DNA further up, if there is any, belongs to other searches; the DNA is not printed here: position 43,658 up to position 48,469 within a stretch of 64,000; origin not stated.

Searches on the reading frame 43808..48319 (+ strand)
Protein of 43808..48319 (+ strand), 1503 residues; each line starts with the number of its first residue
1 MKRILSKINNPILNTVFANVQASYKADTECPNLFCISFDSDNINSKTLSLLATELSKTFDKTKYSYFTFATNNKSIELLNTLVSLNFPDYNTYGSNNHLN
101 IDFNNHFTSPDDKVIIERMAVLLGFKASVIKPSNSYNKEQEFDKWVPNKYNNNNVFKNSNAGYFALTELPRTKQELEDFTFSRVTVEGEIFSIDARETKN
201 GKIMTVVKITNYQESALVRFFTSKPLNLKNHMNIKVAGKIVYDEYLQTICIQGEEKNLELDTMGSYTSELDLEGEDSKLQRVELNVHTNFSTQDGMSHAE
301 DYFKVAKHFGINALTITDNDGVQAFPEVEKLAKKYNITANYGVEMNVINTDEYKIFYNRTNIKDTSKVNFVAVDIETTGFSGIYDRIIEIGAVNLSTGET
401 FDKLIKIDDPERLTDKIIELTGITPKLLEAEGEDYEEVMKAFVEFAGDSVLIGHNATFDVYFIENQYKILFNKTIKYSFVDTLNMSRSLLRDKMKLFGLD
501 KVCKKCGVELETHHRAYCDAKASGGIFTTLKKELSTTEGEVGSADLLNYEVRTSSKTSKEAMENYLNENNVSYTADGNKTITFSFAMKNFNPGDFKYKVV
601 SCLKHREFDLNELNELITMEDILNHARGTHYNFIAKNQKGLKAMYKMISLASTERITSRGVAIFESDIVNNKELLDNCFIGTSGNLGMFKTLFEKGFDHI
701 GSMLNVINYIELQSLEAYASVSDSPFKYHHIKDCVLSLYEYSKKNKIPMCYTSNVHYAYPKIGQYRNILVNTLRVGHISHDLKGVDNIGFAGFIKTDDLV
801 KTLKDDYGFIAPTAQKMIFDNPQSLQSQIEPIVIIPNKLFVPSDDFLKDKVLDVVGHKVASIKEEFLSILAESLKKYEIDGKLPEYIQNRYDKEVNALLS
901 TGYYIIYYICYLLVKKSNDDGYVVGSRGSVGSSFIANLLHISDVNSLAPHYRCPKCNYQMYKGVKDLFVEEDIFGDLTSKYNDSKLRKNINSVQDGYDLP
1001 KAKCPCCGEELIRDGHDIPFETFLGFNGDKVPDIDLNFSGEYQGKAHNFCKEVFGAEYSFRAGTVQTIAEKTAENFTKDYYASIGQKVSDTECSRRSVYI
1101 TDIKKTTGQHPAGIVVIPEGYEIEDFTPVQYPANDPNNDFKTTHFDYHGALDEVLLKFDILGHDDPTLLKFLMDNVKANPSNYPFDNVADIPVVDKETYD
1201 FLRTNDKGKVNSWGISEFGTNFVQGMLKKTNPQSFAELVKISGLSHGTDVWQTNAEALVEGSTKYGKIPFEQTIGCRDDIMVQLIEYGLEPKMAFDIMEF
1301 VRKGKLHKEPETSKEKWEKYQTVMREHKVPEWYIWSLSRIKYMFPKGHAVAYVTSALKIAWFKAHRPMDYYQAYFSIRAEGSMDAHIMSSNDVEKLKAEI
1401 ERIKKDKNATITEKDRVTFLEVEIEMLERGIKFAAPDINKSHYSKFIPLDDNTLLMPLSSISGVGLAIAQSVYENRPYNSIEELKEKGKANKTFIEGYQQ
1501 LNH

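Call 16: search_protein_families(library=phrogs, proteins=[window:43808-48319:+], max_evalue=0.00001)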
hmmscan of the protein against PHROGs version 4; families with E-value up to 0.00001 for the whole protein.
window:43808-48319:+ (1503 aa): 8 families
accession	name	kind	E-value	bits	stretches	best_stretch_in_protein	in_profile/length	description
phrog_405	-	DNA, RNA and nucleotide metabolism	6.2e-63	214.1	4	625-947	122-425/1190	DNA polymerase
phrog_192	-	DNA, RNA and nucleotide metabolism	4.7e-42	145.7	1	342-565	84-290/397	DNA polymerase exonuclease subunit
phrog_14632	-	DNA, RNA and nucleotide metabolism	1.3e-18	68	1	368-531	82-243/380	DNA polymerase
phrog_7513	-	unknown function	2.5e-15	57.3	1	278-351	8-83/461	-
phrog_12219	-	DNA, RNA and nucleotide metabolism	5.5e-15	55.7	1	1339-1490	375-502/823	DNA polymerase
phrog_11165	-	DNA, RNA and nucleotide metabolism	7.1e-13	48.5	0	1077-1247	199-364/782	DNA polymerase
phrog_20695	-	DNA, RNA and nucleotide metabolism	7.8e-08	32.6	1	1426-1489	46-109/440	DNA binding protein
phrog_13169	-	DNA, RNA and nucleotide metabolism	3.6e-07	30.4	0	284-360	6-82/463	DNA polymerase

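Call 52: search_dna_similar(query=window:43808-48319:+, collection=phages, mode=protein, max_rows=15)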
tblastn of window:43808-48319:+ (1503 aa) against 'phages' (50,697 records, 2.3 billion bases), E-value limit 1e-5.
Records with a match: 236; places in all: 236; records where one place covers at least 80% of the query: 10.
Best place of each record, by identity: <60% 236.
By first word of the organism name: Streptomyces 99; Bacillus 31; Bacteriophage 21; Clostridium 20; Listeria 15; Paenibacillus 13; Streptococcus 12; Clostridioides 4; Campylobacter 3; Enterococcus 2; and 12 more.
By host as written in the record: Streptomyces griseus ATCC 10137 34; - 32; Streptomyces lividans JI 1326 31; Listeria monocytogenes 15; Paenibacillus larvae 11; Bacillus pumilus BL8 11; Clostridium difficile 8; Streptomyces venezuelae ATCC 10712 7; and 52 more.
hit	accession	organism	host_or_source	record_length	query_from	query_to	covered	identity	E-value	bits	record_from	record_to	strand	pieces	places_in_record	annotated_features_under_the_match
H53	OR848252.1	Listeria phage LM 4-14-1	Listeria monocytogenes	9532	183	1496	87%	35.8%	0e+0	709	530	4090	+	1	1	record has no annotation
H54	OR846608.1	Enterococcus phage Efs 1-1-1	Enterococcus faecalis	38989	183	1496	82%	36.8%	3e-159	724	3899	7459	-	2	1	record has no annotation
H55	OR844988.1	Staphylococcus phage SA 1306 Kay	Staphylococcus aureus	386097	183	1501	83%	36.5%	2e-147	694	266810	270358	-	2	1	record has no annotation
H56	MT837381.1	Bacteriophage sp.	human fecal samples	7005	171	1502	82%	36.6%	3e-137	650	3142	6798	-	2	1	record has no annotation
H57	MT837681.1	Bacteriophage sp.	human fecal samples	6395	182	1502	88%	33.5%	4e-178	590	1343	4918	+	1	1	record has no annotation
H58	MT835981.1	Bacteriophage sp.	human fecal samples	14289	186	1502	83%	34.2%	4e-135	585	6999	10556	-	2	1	record has no annotation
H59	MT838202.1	Bacteriophage sp.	human fecal samples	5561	182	1500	83%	33.7%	5e-129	589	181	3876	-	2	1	record has no annotation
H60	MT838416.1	Bacteriophage sp.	human fecal samples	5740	181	1496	83%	33.4%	4e-128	590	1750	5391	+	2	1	record has no annotation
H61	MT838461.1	Bacteriophage sp.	human fecal samples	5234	182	1502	82%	33.3%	2e-138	582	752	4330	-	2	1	record has no annotation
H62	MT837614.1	Bacteriophage sp.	human fecal samples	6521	182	1494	81%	32.9%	1e-130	565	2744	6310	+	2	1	record has no annotation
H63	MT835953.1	Bacteriophage sp.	human fecal samples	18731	181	1493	64%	39.3%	3e-131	605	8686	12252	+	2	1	record has no annotation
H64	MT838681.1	Bacteriophage sp.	human fecal samples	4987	185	1480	63%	39.6%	1e-123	595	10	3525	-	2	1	record has no annotation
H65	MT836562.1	Bacteriophage sp.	human fecal samples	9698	184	1496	69%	35.1%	2e-136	536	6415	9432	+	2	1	record has no annotation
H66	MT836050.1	Bacteriophage sp.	human fecal samples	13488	182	1494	64%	36.6%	6e-126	557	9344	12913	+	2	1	record has no annotation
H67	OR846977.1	Listeria phage LM 4-11-1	Listeria monocytogenes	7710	688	1496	54%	39.8%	7e-157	533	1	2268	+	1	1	record has no annotation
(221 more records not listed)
